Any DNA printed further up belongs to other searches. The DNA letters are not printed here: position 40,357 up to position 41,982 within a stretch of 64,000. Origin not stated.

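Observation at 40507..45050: S10 operon split: a four-gene plus-strand cell-wall cassette sits between rpsJ and rplC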

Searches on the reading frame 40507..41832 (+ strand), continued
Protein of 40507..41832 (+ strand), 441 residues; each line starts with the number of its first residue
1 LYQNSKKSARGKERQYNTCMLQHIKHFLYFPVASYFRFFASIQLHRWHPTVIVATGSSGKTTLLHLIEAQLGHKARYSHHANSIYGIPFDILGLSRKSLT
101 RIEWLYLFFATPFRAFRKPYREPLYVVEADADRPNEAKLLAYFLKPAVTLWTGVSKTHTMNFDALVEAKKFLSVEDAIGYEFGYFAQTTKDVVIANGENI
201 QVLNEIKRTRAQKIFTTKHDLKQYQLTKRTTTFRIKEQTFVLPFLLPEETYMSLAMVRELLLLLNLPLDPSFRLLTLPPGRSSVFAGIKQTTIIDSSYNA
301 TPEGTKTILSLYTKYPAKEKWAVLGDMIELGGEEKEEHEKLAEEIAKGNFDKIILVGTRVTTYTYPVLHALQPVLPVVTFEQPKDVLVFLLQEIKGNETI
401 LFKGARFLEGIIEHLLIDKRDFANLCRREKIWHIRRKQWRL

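Call 15: find_encoding_contigs(protein=P0018, flank=10000, max_places=2)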
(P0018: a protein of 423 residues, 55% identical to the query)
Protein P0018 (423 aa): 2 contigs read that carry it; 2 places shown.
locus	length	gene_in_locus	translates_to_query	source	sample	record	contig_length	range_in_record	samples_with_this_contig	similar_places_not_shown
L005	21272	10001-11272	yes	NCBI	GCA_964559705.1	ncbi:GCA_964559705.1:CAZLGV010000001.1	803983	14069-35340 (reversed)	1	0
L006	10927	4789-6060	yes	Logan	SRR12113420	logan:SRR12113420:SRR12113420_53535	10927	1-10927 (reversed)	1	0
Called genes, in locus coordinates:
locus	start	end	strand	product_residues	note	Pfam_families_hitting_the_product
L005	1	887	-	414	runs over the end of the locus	PF13393:tRNA-synt_His, PF00587:tRNA-synt_2b, PF13393:tRNA-synt_His, PF03129:HGTP_anticodon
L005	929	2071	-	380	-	PF00089:Trypsin, PF10459:Peptidase_S46 (faint), PF13365:Trypsin_2, PF00595:PDZ (weak), PF13180:PDZ_2, PF17820:PDZ_6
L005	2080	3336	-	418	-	PF22694:CtpB_N-like (weak), PF00595:PDZ, PF13180:PDZ_2, PF17820:PDZ_6, PF03572:Peptidase_S41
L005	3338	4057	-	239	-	-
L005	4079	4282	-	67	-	PF01084:Ribosomal_S18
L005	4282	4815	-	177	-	PF00436:SSB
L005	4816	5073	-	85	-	PF01250:Ribosomal_S6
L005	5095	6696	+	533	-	PF13231:PMT_2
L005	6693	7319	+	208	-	PF00702:Hydrolase, PF13419:HAD_2, PF13242:Hydrolase_like (weak)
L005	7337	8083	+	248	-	PF04402:SIMPL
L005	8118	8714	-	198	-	-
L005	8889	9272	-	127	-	-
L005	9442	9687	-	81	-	-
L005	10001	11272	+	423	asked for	PF08245:Mur_ligase_M (weak), PF02875:Mur_ligase_C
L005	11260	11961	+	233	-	PF00561:Abhydrolase_1, PF12146:Hydrolase_4, PF12697:Abhydrolase_6, PF06342:DUF1057 (weak)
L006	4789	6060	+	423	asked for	PF08245:Mur_ligase_M (weak), PF02875:Mur_ligase_C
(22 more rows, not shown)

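Call 24: search_solved_structures(query=window:40564-41832:+, max_evalue=0.01, show_alignments=2)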
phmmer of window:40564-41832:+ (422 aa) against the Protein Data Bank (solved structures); distinct sequences matched with E-value up to 0.01: 6.
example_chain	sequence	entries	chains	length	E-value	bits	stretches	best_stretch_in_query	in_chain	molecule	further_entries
3zl8_A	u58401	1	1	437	4.3e-12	48.8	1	256-389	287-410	UDP-N-ACETYLMURAMOYL-TRIPEPTIDE--D-ALANYL-D-ALANINE LIGASE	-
3zm5_A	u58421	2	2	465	2.4e-08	36.4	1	249-388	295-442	UDP-N-ACETYLMURAMOYL-TRIPEPTIDE--D-ALANYL-D-ALANINE LIGASE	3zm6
2am1_A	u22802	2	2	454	3.1e-08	36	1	249-387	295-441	UDP-N-acetylmuramoylalanine-D-glutamyl-lysine-D-alanyl-D-alanine ligase, MurF protein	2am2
4ziy_A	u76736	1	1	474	2e-06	30.1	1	241-390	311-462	UDP-N-acetylmuramoyl-tripeptide--D-alanyl-D-alanine ligase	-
4qdi_A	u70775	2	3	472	4.2e-06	29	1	272-390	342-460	UDP-N-acetylmuramoyl-tripeptide--D-alanyl-D-alanine ligase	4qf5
1gg4_A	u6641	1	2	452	1.3e-05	27.5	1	208-340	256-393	UDP-N-ACETYLMURAMOYLALANYL-D-GLUTAMYL-2,6-DIAMINOPIMELATE-D-ALANYL-D-ALANYL LIGASE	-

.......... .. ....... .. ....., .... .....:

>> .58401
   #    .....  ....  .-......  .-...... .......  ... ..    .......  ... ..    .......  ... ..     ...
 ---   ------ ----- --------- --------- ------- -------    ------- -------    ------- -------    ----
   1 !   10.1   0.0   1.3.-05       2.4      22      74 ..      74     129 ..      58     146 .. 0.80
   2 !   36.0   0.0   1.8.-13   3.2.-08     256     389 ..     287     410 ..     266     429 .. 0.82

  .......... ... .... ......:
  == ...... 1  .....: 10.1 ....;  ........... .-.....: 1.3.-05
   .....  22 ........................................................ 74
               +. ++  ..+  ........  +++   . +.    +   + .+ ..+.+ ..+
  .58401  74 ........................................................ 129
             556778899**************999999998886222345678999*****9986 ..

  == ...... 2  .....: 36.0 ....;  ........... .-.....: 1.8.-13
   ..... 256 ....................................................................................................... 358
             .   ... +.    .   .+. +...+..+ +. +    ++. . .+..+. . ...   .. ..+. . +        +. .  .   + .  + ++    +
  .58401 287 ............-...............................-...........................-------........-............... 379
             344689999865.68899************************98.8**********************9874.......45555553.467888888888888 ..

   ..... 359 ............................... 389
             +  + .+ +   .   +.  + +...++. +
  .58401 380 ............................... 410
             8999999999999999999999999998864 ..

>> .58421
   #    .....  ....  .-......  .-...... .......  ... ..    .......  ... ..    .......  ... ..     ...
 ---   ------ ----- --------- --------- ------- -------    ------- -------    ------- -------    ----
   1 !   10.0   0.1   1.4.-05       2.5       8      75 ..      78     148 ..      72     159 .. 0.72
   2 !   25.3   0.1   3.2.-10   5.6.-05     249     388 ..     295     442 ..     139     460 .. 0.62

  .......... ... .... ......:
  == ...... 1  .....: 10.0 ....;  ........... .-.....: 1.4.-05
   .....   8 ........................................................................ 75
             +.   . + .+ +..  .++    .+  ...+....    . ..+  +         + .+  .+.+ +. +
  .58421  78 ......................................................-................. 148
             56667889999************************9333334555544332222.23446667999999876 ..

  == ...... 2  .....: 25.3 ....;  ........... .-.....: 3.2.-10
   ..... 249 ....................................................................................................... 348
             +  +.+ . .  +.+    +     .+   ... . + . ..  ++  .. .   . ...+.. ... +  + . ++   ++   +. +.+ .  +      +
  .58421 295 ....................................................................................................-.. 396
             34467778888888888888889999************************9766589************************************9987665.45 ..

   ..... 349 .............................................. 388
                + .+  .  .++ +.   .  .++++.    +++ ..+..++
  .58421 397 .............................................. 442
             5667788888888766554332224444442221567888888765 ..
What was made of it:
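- On MurF (UDP-MurNAc-tripeptide:D-Ala-D-Ala ligase, TIGR01143): Only about 30 residues precede the P-loop (call 24).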

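Call 28: find_encoding_contigs(protein=P0039, flank=10000, max_places=1)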
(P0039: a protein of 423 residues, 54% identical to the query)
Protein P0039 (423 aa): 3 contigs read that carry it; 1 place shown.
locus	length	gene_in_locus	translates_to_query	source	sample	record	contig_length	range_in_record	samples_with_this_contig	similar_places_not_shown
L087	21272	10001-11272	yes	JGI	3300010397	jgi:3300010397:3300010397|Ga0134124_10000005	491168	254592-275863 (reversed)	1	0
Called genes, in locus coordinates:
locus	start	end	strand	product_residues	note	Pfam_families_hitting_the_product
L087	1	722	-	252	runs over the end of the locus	PF00977:His_biosynth, PF01207:Dus (weak), PF03060:NMO (faint)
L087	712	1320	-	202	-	PF00117:GATase, PF07685:GATase_3, PF01174:SNO (weak), PF07722:Peptidase_C26 (weak)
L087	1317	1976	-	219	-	PF00475:IGPD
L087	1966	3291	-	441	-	PF00815:Histidinol_dh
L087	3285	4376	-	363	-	PF00155:Aminotran_1_2, PF00266:Aminotran_5, PF01041:DegT_DnrJ_EryC1 (weak), PF01053:Cys_Met_Meta_PP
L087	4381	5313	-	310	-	PF01634:HisG, PF08029:HisG_C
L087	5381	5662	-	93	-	PF01371:Trp_repressor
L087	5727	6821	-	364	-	PF01321:Creatinase_N, PF00557:Peptidase_M24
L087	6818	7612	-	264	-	-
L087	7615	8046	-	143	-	PF09136:Glucodextran_B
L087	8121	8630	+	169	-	-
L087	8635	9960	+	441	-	PF00772:DnaB, PF13481:AAA_25, PF03796:DnaB_C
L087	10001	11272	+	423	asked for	PF08245:Mur_ligase_M (weak), PF02875:Mur_ligase_C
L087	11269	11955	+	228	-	PF00561:Abhydrolase_1, PF06821:Ser_hydrolase (faint), PF12697:Abhydrolase_6 (weak), PF12146:Hydrolase_4, PF00561:Abhydrolase_1 (weak)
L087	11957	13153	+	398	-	PF01041:DegT_DnrJ_EryC1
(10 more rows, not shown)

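Call 29: find_encoding_contigs(protein=P0010, flank=10000, max_places=1)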
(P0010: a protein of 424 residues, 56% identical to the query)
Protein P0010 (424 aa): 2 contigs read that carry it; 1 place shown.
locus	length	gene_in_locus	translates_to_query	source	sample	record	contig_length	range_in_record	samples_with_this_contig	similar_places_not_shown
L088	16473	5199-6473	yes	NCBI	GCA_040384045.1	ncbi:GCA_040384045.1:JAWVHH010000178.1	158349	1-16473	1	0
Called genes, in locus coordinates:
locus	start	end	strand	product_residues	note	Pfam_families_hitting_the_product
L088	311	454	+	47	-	-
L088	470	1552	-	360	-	PF01321:Creatinase_N, PF00557:Peptidase_M24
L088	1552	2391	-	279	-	-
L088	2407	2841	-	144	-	-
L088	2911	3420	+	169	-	-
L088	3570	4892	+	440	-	PF00772:DnaB, PF13481:AAA_25, PF03796:DnaB_C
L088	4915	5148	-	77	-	-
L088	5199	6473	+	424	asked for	PF08245:Mur_ligase_M (weak), PF02875:Mur_ligase_C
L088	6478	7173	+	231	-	PF00561:Abhydrolase_1, PF06821:Ser_hydrolase (faint), PF12146:Hydrolase_4, PF12697:Abhydrolase_6, PF03959:FSH1 (weak), PF00561:Abhydrolase_1 (weak)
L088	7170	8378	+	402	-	PF01041:DegT_DnrJ_EryC1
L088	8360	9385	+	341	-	PF02388:FemAB, PF13480:Acetyltransf_6, PF02388:FemAB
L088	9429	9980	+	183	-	PF02545:Maf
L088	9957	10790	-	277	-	PF01063:Aminotran_4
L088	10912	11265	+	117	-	-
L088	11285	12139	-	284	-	-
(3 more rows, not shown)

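Call 41: find_related_loci(query=window:40564-41832:+, collection=metagenome_contigs, flank=8000)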
Query window:40564-41832:+ (422 aa) in metagenome_contigs; peptide patterns used: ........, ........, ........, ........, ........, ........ (x = any residue, [..] = any of these).
264 stretches matched a pattern; 37 encode a relative of the query (tblastn E <= 1e-3); 37 distinct loci.
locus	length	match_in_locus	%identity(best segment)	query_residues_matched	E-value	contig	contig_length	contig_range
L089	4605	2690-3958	58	1-422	2e-166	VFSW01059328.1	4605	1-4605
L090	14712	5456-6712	57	1-422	2e-160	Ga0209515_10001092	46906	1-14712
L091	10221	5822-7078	57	1-422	2e-160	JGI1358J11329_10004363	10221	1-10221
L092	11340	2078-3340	55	1-422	4e-149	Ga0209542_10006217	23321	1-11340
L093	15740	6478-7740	55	1-422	5e-149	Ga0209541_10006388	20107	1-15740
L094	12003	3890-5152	55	1-422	4e-149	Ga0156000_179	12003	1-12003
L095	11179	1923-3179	53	1-422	6e-148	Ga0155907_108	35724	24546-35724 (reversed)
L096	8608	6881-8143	55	1-422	1e-146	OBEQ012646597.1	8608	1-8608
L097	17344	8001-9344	51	1-417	5e-146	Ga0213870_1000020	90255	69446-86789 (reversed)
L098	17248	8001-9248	57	1-422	1e-145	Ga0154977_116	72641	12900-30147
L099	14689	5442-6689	57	1-422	1e-145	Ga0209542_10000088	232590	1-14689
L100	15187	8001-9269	57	1-422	1e-144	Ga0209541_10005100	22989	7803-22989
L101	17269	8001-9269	57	1-422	1e-144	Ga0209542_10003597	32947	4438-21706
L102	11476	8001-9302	53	1-417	8e-143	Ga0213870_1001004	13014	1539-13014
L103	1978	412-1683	54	1-422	2e-151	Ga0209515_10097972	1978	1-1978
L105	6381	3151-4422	52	1-422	6e-136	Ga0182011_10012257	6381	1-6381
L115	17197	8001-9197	52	23-422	1e-127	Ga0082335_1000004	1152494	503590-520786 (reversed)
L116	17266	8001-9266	48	1-422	3e-126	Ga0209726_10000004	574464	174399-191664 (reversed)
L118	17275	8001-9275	49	1-419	6e-126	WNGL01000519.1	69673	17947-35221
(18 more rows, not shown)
